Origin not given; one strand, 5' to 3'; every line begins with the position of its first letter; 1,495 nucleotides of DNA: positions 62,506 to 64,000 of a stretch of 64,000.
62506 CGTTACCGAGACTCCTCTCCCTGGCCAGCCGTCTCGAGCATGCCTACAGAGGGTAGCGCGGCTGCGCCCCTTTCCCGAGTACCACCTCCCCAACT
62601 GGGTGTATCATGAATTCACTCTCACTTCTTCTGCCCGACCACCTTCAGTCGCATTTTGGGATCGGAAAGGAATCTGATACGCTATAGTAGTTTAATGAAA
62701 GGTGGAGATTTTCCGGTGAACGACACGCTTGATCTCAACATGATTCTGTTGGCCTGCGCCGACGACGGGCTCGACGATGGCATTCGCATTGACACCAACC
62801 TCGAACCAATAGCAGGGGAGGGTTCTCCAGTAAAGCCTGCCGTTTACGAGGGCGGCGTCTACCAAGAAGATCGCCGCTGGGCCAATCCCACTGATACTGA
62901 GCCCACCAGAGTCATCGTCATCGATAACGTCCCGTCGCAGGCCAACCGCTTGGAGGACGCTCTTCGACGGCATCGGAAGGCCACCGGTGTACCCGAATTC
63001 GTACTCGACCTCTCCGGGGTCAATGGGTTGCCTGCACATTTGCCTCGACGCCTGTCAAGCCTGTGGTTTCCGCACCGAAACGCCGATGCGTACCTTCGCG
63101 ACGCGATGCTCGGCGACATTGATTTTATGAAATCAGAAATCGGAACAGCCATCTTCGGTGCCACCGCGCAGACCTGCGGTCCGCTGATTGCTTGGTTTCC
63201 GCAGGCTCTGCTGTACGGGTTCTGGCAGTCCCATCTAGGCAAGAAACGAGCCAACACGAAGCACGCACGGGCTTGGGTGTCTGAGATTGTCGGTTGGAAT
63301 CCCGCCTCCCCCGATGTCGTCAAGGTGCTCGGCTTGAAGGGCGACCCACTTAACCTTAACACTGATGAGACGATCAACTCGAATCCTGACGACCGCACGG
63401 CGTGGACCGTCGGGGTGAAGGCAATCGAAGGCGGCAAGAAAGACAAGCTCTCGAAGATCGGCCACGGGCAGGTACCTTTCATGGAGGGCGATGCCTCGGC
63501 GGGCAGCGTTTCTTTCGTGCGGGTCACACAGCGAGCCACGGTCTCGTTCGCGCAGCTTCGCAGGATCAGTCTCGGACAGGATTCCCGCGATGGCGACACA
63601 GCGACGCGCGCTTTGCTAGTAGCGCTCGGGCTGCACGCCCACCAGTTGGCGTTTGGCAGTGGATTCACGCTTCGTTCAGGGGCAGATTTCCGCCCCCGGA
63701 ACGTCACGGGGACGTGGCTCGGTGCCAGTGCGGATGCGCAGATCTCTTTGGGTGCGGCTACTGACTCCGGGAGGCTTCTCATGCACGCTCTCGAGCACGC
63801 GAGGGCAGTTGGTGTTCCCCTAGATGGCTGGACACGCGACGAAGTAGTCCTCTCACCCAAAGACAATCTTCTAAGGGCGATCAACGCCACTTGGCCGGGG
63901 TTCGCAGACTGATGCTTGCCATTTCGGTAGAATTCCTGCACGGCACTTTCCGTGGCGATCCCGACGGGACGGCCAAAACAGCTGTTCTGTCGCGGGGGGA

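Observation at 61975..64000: Probable start of a type I-G (I-U) CRISPR-Cas operon directly after pyrF, cut by the window edge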

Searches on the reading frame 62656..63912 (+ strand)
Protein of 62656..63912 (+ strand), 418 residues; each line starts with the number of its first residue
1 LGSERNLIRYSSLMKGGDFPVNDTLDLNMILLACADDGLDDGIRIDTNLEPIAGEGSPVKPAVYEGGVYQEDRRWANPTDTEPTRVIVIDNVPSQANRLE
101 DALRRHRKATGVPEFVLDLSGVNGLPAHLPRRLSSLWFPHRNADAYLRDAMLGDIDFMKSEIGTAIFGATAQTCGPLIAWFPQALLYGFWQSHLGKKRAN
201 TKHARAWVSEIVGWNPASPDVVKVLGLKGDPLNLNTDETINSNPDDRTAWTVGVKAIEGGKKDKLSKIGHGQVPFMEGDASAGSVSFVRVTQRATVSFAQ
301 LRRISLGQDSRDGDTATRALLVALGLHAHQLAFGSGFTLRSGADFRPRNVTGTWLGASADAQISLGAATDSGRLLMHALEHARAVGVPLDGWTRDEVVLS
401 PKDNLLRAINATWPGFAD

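Call 4: search_protein_families(library=ncbifam, proteins=[window:62656-63912:+], max_evalue=1)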
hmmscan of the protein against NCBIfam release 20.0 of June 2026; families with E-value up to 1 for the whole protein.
window:62656-63912:+ (418 aa): 1 family
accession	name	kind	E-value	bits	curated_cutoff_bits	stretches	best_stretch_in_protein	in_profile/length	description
TIGR02570.1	cas7_GSU0053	equivalog_domain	2e-15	57.1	38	1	42-213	2-168/178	type I-G CRISPR-associated RAMP protein Csb1/Cas7g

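Call 5: search_protein_families(library=pfam, proteins=[window:62656-63912:+], max_evalue=1)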
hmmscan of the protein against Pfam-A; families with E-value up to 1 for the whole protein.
window:62656-63912:+ (418 aa): 1 family
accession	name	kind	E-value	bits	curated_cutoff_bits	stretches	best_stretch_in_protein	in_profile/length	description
PF09617.15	Cas_GSU0053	-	3.7e-31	108.8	25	1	43-215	1-165/168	CRISPR-associated protein GSU0053 (Cas_GSU0053)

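Call 6: search_protein_families(library=padloc, proteins=[window:62656-63912:+], max_evalue=1)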
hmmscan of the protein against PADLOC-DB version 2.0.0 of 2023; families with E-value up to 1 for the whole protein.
window:62656-63912:+ (418 aa): 4 families
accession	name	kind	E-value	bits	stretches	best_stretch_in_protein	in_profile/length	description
PDLC01630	Cas7g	-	1.3e-30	104.5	1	43-215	1-150/153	CAS-I-U; effector_G7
PDLC01351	Cas7g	-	6.8e-18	63.3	1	43-216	3-140/143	CAS-I-U; effector_G7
PDLC00994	Cas7g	-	5.4e-16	57.1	1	42-213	2-168/178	"CRISPR-associated protein GSU0053/csb1, Dpsyc system"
PDLC01291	Cas7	-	8.6e-10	37.4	1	44-213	4-141/151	CAS-I-U; effector_G7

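Call 7: find_encoding_contigs(protein=window:62656-63912:+, flank=10000, max_places=6)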
Protein window:62656-63912:+ (418 aa): no gene with exactly this product is on record in the collection.

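Call 11: find_encoding_contigs(protein=window:62695-63912:+, flank=10000, max_places=6)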
Protein window:62695-63912:+ (405 aa): no gene with exactly this product is on record in the collection.

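Call 13: find_homologous_proteins(query=window:62716-63912:+, max_evalue=0.00001)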
Query window:62716-63912:+ (398 aa): 1563 proteins with E <= 0.00001 among 8000 candidates; the best 120 are listed.
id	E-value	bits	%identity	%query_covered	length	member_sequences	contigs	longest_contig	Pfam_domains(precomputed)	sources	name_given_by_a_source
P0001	8.1e-225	764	84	100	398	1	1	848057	PF09617.16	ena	-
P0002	9.0e-222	754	83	100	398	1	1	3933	PF09617.16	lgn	-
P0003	4.2e-219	745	82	100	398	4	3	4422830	PF09617.16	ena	-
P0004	1.4e-215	734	82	100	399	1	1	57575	PF09617.16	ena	-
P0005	6.2e-215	732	82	100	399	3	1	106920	PF09617.16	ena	-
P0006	5.4e-213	725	80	100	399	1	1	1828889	PF09617.16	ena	-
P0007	1.2e-200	685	76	100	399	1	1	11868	PF09617.16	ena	-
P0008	2.2e-199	681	74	100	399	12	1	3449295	PF09617.16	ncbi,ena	-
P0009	3.0e-193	660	72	100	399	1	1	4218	PF09617.16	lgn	-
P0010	2.6e-192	657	72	100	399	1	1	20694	PF09617.16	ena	-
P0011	6.6e-187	639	72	100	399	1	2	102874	PF09617.16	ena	-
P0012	5.0e-186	637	71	99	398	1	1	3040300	PF09617.16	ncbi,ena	-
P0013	1.2e-185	635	71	100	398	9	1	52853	PF09617.16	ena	-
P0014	1.7e-185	635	71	100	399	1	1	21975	PF09617.16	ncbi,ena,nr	ncbi:MAG: type I-U CRISPR-associated RAMP protein Csb1/Cas7u [Truepera sp.]|nr:type I-U CRISPR-assoc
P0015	4.3e-184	630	70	100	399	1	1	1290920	PF09617.16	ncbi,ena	-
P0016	1.9e-183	628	70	100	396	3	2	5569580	PF09617.16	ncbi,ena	-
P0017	3.6e-183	627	70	100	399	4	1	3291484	PF09617.16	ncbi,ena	-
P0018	1.0e-182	626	71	99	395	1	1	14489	PF09617.16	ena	-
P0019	2.1e-182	625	72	98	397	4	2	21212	PF09617.16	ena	-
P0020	2.7e-182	624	70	100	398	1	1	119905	PF09617.16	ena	-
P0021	3.4e-182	624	71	100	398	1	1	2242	PF09617.16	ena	-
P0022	3.8e-182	624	72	95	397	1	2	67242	PF09617.16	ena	-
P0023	4.3e-182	624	71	99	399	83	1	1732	PF09617.16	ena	-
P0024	4.5e-182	624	70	100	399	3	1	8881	PF09617.16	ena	-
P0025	6.6e-182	623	70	99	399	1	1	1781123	PF09617.16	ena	-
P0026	1.1e-181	622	70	100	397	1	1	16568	PF09617.16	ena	-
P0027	2.4e-181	621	70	99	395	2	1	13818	PF09617.16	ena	-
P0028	2.6e-181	621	70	100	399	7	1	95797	PF09617.16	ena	-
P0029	3.5e-181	621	70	100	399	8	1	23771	PF09617.16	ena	-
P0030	5.4e-181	620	70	100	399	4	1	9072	PF09617.16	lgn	-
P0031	5.5e-181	620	71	100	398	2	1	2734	PF09617.16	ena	-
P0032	6.1e-181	620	69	100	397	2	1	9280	PF09617.16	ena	-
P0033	6.6e-181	620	70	99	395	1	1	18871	PF09617.16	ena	-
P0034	9.8e-181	619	70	100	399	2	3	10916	PF09617.16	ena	-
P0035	1.4e-180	619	70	100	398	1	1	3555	PF09617.16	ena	-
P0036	1.6e-180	618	70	100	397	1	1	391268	PF09617.16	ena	-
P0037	1.6e-180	618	70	100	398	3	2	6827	PF09617.16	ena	-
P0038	3.4e-180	617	70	100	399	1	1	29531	PF09617.16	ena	-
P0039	3.9e-180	617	70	100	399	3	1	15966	PF09617.16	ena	-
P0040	6.4e-180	616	70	100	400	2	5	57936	PF09617.16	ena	-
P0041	7.7e-180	616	70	100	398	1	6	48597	PF09617.16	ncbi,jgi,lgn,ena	-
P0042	8.3e-180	616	70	100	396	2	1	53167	PF09617.16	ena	-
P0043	9.7e-180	616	70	100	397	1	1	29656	PF09617.16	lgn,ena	-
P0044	1.1e-179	616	70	100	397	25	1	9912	PF09617.16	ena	-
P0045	1.2e-179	616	69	100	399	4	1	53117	PF09617.16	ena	-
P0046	1.2e-179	616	70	100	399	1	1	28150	PF09617.16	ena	-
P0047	1.2e-179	616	69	100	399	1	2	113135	PF09617.16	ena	-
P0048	1.3e-179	615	69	100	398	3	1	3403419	PF09617.16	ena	-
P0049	1.6e-179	615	70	100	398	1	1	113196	PF09617.16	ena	-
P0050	1.7e-179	615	69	100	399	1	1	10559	PF09617.16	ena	-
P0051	1.8e-179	615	69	100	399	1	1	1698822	PF09617.16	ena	-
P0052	2.0e-179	615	70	100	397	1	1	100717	PF09617.16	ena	-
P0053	2.5e-179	615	69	100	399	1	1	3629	PF09617.16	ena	-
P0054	2.6e-179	614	70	99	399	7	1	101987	PF09617.16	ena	-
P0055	4.0e-179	614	69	100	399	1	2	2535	PF09617.16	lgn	-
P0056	5.4e-179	613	69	100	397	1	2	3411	PF09617.16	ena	-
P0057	6.1e-179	613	69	100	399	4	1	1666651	PF09617.16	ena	-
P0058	7.7e-179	613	69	100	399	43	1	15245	PF09617.16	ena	-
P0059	7.9e-179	613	70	100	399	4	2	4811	PF09617.16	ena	-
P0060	8.5e-179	613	69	100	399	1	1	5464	PF09617.16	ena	-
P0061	1.1e-178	612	69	100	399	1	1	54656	PF09617.16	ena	-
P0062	1.1e-178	612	69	100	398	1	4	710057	PF09617.16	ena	-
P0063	1.2e-178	612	68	100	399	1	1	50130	PF09617.16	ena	-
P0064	1.3e-178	612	69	100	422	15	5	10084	PF09617.16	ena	-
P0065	1.3e-178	612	67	100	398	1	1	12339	PF09617.16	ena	-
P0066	1.4e-178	612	69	100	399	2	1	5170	PF09617.16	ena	-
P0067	1.4e-178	612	69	100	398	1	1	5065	PF09617.16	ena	-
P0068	1.6e-178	612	70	98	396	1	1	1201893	PF09617.16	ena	-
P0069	1.7e-178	612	68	99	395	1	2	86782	PF09617.16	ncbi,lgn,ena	-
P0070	1.8e-178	612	68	100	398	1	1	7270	PF09617.16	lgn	-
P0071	1.8e-178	612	69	100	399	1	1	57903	PF09617.16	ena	-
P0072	2.0e-178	612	71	99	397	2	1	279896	PF09617.16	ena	-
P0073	2.7e-178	611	69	100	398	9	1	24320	PF09617.16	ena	-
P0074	2.7e-178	611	69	100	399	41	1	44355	PF09617.16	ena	-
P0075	2.8e-178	611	69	100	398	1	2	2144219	PF09617.16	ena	-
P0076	3.2e-178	611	69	100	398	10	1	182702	PF09617.16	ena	-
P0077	3.4e-178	611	70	100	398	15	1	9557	PF09617.16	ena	-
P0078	3.9e-178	611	69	100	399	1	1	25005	PF09617.16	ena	-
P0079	4.4e-178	610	69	100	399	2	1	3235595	PF09617.16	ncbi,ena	-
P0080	4.5e-178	610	70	99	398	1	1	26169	PF09617.16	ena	-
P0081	4.5e-178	610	70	99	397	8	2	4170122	PF09617.16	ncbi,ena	-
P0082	4.6e-178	610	69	99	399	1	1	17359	PF09617.16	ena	-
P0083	4.7e-178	610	70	100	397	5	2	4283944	PF09617.16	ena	-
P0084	4.9e-178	610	70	99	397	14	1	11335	PF09617.16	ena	-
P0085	5.6e-178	610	69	100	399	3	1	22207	PF09617.16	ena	-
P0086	5.8e-178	610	68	99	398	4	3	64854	PF09617.16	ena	-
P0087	5.9e-178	610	69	100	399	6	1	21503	PF09617.16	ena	-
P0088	6.0e-178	610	70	100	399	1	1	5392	PF09617.16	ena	-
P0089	6.3e-178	610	70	99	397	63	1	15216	PF09617.16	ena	-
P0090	6.3e-178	610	69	100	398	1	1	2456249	PF09617.16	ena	-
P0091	7.5e-178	610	70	100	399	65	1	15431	PF09617.16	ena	-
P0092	7.8e-178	610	69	100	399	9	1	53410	PF09617.16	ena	-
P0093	9.3e-178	609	69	100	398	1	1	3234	PF09617.16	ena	-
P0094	9.7e-178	609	69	100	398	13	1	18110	PF09617.16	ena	-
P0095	1.1e-177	609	69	100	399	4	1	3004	PF09617.16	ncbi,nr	ncbi:MAG: type I-U CRISPR-associated RAMP protein Csb1/Cas7u [Chloroflexota bacterium]|nr:type I-U C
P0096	1.1e-177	609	69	100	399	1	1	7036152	PF09617.16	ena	-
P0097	1.3e-177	609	69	100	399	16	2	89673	PF09617.16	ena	-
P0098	1.3e-177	609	69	100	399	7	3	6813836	PF09617.16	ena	-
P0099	1.4e-177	609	70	99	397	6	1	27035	PF09617.16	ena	-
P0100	1.4e-177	609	70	100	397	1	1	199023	PF09617.16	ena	-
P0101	1.4e-177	609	69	100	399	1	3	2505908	PF09617.16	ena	-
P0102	1.6e-177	609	70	100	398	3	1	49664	PF09617.16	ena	-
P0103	1.6e-177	609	68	100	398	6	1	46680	PF09617.16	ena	-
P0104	1.7e-177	609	67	100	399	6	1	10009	PF09617.16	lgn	-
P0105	1.7e-177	608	69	100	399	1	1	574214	PF09617.16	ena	-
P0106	1.7e-177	608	70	99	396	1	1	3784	PF09617.16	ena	-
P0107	1.8e-177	608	69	99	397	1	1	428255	PF09617.16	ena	-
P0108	1.8e-177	608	69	100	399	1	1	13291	PF09617.16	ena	-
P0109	1.9e-177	608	69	100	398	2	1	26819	PF09617.16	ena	-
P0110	2.1e-177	608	69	99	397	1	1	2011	PF09617.16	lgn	-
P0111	2.1e-177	608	69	99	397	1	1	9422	PF09617.16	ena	-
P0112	2.2e-177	608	68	100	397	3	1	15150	PF09617.16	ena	-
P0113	2.2e-177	608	69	100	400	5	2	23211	PF09617.16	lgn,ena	-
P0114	3.0e-177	608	69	100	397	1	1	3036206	PF09617.16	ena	-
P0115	3.1e-177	608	69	100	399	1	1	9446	PF09617.16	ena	-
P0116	3.6e-177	607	68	100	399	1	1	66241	PF09617.16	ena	-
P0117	3.7e-177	607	69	100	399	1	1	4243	PF09617.16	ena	-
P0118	3.7e-177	607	68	100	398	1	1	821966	PF09617.16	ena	-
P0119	4.0e-177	607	68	100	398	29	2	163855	PF09617.16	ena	-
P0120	4.0e-177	607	68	100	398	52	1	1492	PF09617.16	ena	-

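Call 14: find_related_loci(query=window:62716-63912:+, collection=genome_contigs, flank=10000)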
Query window:62716-63912:+ (398 aa) in genome_contigs; peptide patterns used: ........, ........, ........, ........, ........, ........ (x = any residue, [..] = any of these).
223 stretches matched a pattern; 64 encode a relative of the query (tblastn E <= 1e-3); 64 distinct loci.
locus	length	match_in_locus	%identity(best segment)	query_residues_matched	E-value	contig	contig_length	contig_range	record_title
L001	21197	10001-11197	74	1-398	0e+0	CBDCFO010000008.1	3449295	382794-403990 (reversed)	MAG: Bryobacterales bacterium isolate 36edf40f-bfcd-40a8-9d79-f36e49b9d440 genome assembly, contig: contig_8, whole geno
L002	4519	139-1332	70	1-398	0e+0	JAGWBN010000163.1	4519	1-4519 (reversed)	MAG: Pseudomonadales bacterium isolate 277c_34 scaffold_24533, whole genome shotgun sequence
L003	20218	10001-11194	70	1-398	0e+0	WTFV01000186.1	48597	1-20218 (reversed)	MAG: Acidobacteria bacterium isolate CO36386bin_12 NODE_467_length_48597_cov_21.563553, whole genome shotgun sequence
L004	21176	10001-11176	69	4-394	0e+0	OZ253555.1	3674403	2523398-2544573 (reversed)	MAG: Dehalococcoidia bacterium isolate 3e717284-69a8-41bf-8ce6-f7adde8b09c9 genome assembly, chromosome: 1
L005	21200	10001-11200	70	1-398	0e+0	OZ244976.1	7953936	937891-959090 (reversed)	MAG: Vicinamibacterales bacterium isolate 759df215-7f35-4b58-97f0-56a84cd7420d genome assembly, chromosome: 2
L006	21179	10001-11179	70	5-397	1e-180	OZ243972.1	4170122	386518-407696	MAG: Alphaproteobacteria bacterium isolate 09f1bc1b-1bad-4b92-9679-6e0ab018260f genome assembly, chromosome: 1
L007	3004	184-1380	69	1-398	0e+0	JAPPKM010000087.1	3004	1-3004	MAG: Chloroflexota bacterium isolate RHO2_bin_72 NODE_25345_length_3004_cov_5.442523, whole genome shotgun sequence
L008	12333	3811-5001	69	1-397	3e-178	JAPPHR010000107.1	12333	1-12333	MAG: Rhodospirillales bacterium isolate RHO1_bin_88 NODE_7094_length_12333_cov_12.421486, whole genome shotgun sequence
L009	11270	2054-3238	67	5-398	1e-177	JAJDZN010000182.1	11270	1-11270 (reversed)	MAG: Bryobacterales bacterium isolate jk18x40bins.51 k141_656325, whole genome shotgun sequence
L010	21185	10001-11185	70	5-398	3e-177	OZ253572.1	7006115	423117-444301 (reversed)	MAG: Spirochaetia bacterium isolate 72bb51b6-cb5f-447a-8604-6b23f49a98cc genome assembly, chromosome: 1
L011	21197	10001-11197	66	1-398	2e-176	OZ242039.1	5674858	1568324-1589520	MAG: Bryobacterales bacterium isolate f291685d-7c75-44d5-85f0-5ff5b10f0266 genome assembly, chromosome: 1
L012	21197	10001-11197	68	1-394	2e-176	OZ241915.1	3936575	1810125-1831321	MAG: Paracoccaceae bacterium isolate d26d0345-6eb7-4bc9-85ac-963137f616fc genome assembly, chromosome: 1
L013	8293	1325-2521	67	1-398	1e-175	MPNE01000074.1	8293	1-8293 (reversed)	MAG: Gemmatimonadetes bacterium bin94 NODE_7058_length_8293_cov_19.7521_ID_14115, whole genome shotgun sequence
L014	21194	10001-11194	68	1-394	4e-175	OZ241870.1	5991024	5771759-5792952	MAG: Gammaproteobacteria bacterium isolate ca35ea08-545d-4259-bb59-35f508f037d2 genome assembly, chromosome: 1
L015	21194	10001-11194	67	1-398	4e-175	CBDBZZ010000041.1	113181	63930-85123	MAG: Bryobacterales bacterium isolate 74d63353-912c-4bc9-bbc2-a65f7fa8b3d4 genome assembly, contig: contig_41, whole gen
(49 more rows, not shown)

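Call 15: find_encoding_contigs(protein=P0001, flank=10000, max_places=2)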
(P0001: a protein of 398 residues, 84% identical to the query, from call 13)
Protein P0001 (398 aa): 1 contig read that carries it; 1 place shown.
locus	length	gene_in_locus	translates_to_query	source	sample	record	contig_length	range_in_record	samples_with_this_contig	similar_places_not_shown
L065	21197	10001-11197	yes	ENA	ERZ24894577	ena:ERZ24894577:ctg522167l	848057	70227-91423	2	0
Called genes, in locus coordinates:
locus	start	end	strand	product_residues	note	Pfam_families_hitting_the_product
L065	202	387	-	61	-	-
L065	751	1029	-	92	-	-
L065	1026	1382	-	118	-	PF05973:Gp49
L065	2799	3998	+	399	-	PF25917:BSH_RND (weak), PF25973:BSH_CzcB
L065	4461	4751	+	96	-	-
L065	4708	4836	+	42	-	-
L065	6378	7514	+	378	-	PF09995:MPAB_Lcp_cat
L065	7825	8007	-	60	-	-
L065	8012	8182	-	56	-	-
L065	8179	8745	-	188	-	-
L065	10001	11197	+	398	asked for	PF09617:Cas_GSU0053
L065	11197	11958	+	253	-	-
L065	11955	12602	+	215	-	PF09609:Cas_GSU0054 (faint)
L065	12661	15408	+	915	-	PF22590:Cas3-like_C_2, PF18019:Cas3_HD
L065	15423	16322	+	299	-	-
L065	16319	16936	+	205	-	PF01930:Cas_Cas4, PF12705:PDDEXK_1 (weak)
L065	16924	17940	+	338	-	PF01867:Cas_Cas1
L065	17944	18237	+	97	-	PF09827:CRISPR_Cas2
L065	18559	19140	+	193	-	-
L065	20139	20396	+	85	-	-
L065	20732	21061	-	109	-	PF24838:8xMP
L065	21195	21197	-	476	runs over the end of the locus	PF07394:DUF1501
